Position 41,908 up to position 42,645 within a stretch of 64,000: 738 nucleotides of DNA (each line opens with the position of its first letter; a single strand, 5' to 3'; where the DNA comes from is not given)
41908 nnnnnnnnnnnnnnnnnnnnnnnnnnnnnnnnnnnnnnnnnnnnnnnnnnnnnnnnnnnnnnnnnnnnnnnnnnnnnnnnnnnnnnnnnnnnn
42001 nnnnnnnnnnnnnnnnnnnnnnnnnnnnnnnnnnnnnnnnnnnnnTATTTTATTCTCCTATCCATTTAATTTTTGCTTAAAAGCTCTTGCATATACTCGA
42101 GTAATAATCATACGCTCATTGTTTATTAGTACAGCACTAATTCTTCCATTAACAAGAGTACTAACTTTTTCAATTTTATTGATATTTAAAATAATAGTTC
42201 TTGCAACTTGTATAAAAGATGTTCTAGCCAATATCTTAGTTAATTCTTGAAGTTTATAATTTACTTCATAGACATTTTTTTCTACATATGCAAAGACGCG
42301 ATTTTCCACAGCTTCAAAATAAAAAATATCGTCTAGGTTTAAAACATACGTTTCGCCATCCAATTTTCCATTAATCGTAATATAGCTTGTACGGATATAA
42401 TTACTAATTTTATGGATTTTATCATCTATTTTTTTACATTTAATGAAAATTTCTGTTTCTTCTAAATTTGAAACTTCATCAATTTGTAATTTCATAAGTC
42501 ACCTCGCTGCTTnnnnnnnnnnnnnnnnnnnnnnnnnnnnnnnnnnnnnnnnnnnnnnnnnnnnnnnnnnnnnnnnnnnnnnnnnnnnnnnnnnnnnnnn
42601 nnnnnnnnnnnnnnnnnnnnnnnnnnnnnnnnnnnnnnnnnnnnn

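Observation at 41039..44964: Uncharacterised operon coupling a LytTR regulator and membrane-protein pair with a small radical SAM enzyme and four unknown membrane or helical proteins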

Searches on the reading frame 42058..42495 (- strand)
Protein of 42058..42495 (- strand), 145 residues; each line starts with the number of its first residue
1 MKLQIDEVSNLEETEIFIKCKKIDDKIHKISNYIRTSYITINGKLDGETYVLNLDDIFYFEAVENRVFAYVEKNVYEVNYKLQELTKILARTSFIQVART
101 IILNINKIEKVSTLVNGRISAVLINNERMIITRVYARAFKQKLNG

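Call 3: search_protein_families(library=pfam, proteins=[window:42058-42495:-], max_evalue=0.1)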
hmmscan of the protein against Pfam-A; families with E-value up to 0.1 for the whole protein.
window:42058-42495:- (145 aa): 1 family
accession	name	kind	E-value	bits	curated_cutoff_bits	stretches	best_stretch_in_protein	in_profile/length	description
PF04397.21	LytTR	-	5e-21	75.2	22.6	1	48-143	2-97/98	LytTr DNA-binding domain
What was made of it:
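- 42058..42495 (-): Stand-alone LytTR DNA-binding protein, 145 aa, with no receiver domain and no TM segment. LytTR at residues 48-143, E 5e-21 (call 3).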

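Call 4: search_protein_families(library=ncbifam, proteins=[window:42058-42495:-], max_evalue=0.1)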
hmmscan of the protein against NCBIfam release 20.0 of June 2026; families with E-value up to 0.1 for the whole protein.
window:42058-42495:- (145 aa): 2 families
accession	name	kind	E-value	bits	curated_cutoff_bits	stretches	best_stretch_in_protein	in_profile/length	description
NF010684.1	PRK14084.1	equivalog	3.9e-09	36.6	375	1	33-143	142-252/254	response regulator transcription factor LytR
NF008677.0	PRK11697.1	equivalog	0.00048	19.5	246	1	46-143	141-235/238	two-component system response regulator BtsR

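Call 38: find_related_loci(query=A6, collection=metagenome_contigs, flank=7000)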
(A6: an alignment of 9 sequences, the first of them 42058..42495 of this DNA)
Query A6 (145 aa) in metagenome_contigs; peptide patterns used: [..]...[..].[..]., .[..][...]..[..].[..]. (x = any residue, [..] = any of these).
600 stretches matched a pattern (row limit reached: there are more); 403 encode a relative of the query (tblastn E <= 1e-3); the best 80 are kept; 80 distinct loci.
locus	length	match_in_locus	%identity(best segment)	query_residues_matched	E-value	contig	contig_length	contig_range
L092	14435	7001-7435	87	1-145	8e-82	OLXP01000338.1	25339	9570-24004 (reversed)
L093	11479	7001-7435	87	1-145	8e-82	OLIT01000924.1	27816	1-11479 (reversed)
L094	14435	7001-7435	87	1-145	8e-82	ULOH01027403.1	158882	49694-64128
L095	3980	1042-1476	87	1-145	6e-82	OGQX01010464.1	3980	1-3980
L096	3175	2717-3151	87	1-145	2e-82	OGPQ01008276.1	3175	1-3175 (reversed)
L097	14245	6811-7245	87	1-145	8e-82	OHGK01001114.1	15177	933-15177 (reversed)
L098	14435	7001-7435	87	1-145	8e-82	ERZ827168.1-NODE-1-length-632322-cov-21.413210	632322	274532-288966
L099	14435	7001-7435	87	1-145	3e-81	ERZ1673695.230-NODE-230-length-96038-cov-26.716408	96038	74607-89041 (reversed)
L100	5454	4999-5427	79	1-143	4e-73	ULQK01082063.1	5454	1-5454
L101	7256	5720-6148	79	1-143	4e-73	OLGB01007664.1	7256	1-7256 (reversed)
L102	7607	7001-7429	79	1-143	4e-73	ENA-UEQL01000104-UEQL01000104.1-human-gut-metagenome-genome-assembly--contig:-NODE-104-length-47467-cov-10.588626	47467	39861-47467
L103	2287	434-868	77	1-145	1e-74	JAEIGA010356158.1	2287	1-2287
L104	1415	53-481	79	1-143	3e-77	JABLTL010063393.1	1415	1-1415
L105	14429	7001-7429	79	1-143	4e-73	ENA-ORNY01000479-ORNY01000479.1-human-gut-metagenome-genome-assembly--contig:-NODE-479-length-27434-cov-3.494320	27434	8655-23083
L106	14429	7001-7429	79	1-143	4e-73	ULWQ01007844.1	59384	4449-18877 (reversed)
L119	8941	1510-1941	60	1-144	3e-51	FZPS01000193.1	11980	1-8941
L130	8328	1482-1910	51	1-143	7e-40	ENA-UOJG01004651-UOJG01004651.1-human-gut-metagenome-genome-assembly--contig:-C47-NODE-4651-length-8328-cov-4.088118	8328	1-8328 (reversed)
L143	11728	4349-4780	38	1-144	4e-31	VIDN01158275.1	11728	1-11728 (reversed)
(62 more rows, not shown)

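Call 52: search_protein_families(library=pfam, proteins=[L143:2383-3327:+, L143:3338-4264:+, L143:4349-4786:+, L143:4799-5227:+, L143:5287-8778:+, L130:808-1440:+, L119:2990-4111:+], max_evalue=0.001)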
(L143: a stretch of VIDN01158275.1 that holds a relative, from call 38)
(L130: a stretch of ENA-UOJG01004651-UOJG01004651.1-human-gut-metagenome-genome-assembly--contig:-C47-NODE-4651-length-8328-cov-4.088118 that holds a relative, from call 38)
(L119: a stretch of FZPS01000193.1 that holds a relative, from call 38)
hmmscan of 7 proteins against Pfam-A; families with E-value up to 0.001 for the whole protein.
L143:2383-3327:+ (314 aa): 4 families
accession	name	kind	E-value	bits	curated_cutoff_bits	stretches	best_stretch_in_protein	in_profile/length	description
PF00005.33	ABC_tran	-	1.3e-34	120.2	25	1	28-171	2-137/137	ABC transporter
PF13304.12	AAA_21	-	2.4e-08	34.8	27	1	129-201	224-298/304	AAA domain, putative AbiEii toxin, Type IV TA system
PF13732.12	DrrA1-3_C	-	4e-05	24.7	27.4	1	224-306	1-80/81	ATP-binding protein DrrA1-3-like, C-terminal domain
PF02463.25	SMC_N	-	8.1e-05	22.6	40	1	41-211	28-207/220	RecF/RecN/SMC N terminal domain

L143:3338-4264:+ (308 aa): 2 families
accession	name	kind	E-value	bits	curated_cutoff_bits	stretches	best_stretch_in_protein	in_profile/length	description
PF12698.13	ABC2_membrane_3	-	4.2e-12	46.3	31.6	1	80-297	163-346/347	ABC-2 family transporter protein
PF01061.29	ABC2_membrane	-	8.7e-08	32.4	26.9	1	7-239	2-208/211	ABC-2 type transporter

L143:4349-4786:+ (145 aa): 1 family
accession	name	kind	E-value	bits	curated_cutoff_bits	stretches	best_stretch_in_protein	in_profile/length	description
PF04397.21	LytTR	-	2.5e-24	85.8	22.6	1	48-143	2-97/98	LytTr DNA-binding domain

L143:4799-5227:+ (142 aa): 1 family
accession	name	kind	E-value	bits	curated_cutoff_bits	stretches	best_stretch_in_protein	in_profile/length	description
PF11457.13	DUF3021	-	4.1e-10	40.4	24.7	1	22-133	18-130/130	Protein of unknown function (DUF3021)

L143:5287-8778:+ (1163 aa): 5 families
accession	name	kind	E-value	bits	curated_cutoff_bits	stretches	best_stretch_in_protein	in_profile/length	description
PF07733.18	DNA_pol3_alpha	-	2.7e-108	361.9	23.9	1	297-561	2-260/260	Bacterial DNA polymerase III alpha NTPase domain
PF02811.25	PHP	-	2.4e-64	217.1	26.4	1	5-178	1-164/164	PHP domain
PF17657.6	DNA_pol3_finger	-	7.1e-59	198.3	22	1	564-726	1-165/166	Bacterial DNA polymerase III alpha subunit finger domain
PF14579.12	HHH_6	-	2.8e-28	98.4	25.6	1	808-896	1-89/90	Helix-hairpin-helix motif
PF01336.31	tRNA_anti-codon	-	1.4e-09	38.2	27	1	1001-1077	1-73/75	OB-fold nucleic acid binding domain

L130:808-1440:+ (210 aa): 1 family
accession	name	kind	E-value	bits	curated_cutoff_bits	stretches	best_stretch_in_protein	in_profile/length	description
PF04542.20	Sigma70_r2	-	6.1e-13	48.8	24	1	52-117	4-70/71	Sigma-70 region 2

L119:2990-4111:+ (373 aa): 10 families
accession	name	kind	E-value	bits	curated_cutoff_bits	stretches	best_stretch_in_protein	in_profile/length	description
PF00248.27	Aldo_ket_red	-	1.7e-44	152.5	24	1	16-278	2-288/291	Aldo/keto reductase family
PF13534.11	Fer4_17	-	7.4e-08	33.3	22.2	1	291-358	2-60/61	4Fe-4S dicluster domain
PF13237.11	Fer4_10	-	9.8e-08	32.3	25.5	1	288-355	6-53/53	4Fe-4S dicluster domain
PF13187.11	Fer4_9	-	2e-07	31.4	27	1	290-357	1-50/52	4Fe-4S dicluster domain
PF13183.11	Fer4_8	-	6.4e-07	30.3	27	1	290-358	4-68/68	4Fe-4S dicluster domain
PF14697.11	Fer4_21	-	9.6e-06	26.1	35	0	342-356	39-53/59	4Fe-4S dicluster domain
PF13746.11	Fer4_18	-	3.6e-05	24.4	27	0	328-363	45-80/114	4Fe-4S dicluster domain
PF12838.12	Fer4_7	-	0.00017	22.4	27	1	291-357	2-51/52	4Fe-4S dicluster domain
PF17179.9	Fer4_22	-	0.00022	22.5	27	0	326-357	63-94/95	4Fe-4S dicluster domain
PF00037.32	Fer4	-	0.0005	20.2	21.1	0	342-356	6-20/24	4Fe-4S binding domain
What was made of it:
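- On Pfam DUF3021 (LytTR-partner membrane proteins): The partner of a 38%-identical LytTR in L143 scores 40.4 bits (call 52).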

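Call 74: search_protein_families(library=padloc, proteins=[window:42058-42495:-], max_evalue=0.01)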
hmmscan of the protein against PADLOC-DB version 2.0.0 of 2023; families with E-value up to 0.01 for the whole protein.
window:42058-42495:- (145 aa): 0 families

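Call 77: search_solved_structures(query=A6, max_evalue=0.01)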
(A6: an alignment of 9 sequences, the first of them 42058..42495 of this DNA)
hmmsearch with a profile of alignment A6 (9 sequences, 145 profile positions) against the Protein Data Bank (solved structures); distinct sequences matched with E-value up to 0.01: 1.
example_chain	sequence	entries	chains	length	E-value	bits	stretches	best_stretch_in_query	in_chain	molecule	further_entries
3d6w_A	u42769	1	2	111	1.6e-07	34.5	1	54-142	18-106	Methyl-accepting/DNA response regulator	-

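Call 87: search_protein_families(library=ncbifam, proteins=[L130:3048-5075:+], max_evalue=1e-10)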
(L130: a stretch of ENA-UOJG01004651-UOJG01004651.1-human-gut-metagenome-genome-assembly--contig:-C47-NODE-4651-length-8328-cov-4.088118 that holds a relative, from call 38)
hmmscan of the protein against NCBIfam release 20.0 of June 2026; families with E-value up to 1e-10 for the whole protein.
L130:3048-5075:+ (675 aa): 10 families
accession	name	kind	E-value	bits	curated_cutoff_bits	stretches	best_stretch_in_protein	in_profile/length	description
TIGR02104.1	pulA_typeI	equivalog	2.4e-140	468.5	504.5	1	89-644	2-587/605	type I pullulanase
TIGR02103.1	pullul_strch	subfamily_domain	4.7e-61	206.9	697.6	3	266-423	376-537/900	pullulanase-type alpha-1,6-glucosidase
TIGR02102.1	pullulan_Gpos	equivalog_domain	5.5e-58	196.6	1042.25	1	110-556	331-820/1113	pullulanase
TIGR02100.1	glgX_debranch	equivalog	8.3e-37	126.6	640.9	1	143-509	97-458/688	glycogen debranching protein GlgX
TIGR02402.1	trehalose_TreZ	equivalog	7.5e-31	107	538.8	1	109-405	2-265/545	malto-oligosyltrehalose trehalohydrolase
NF002983.0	PRK03705.1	equivalog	2e-28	98.9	901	1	192-509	135-452/658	glycogen debranching protein GlgX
NF008967.0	PRK12313.1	equivalog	3.2e-20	72.1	577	1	93-386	21-310/633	1,4-alpha-glucan branching protein GlgB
NF003811.1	PRK05402.1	equivalog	2.8e-17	62.5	741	1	106-386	29-302/619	1,4-alpha-glucan branching protein GlgB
TIGR01515.1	branching_enzym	equivalog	2.1e-15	56.3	463.95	1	107-387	29-292/607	1,4-alpha-glucan branching enzyme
NF011082.0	PRK14510.1-1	equivalog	1.1e-13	49.5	2511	0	189-388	139-343/1410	bifunctional glycogen debranching protein GlgX/4-alpha-glucanotransferase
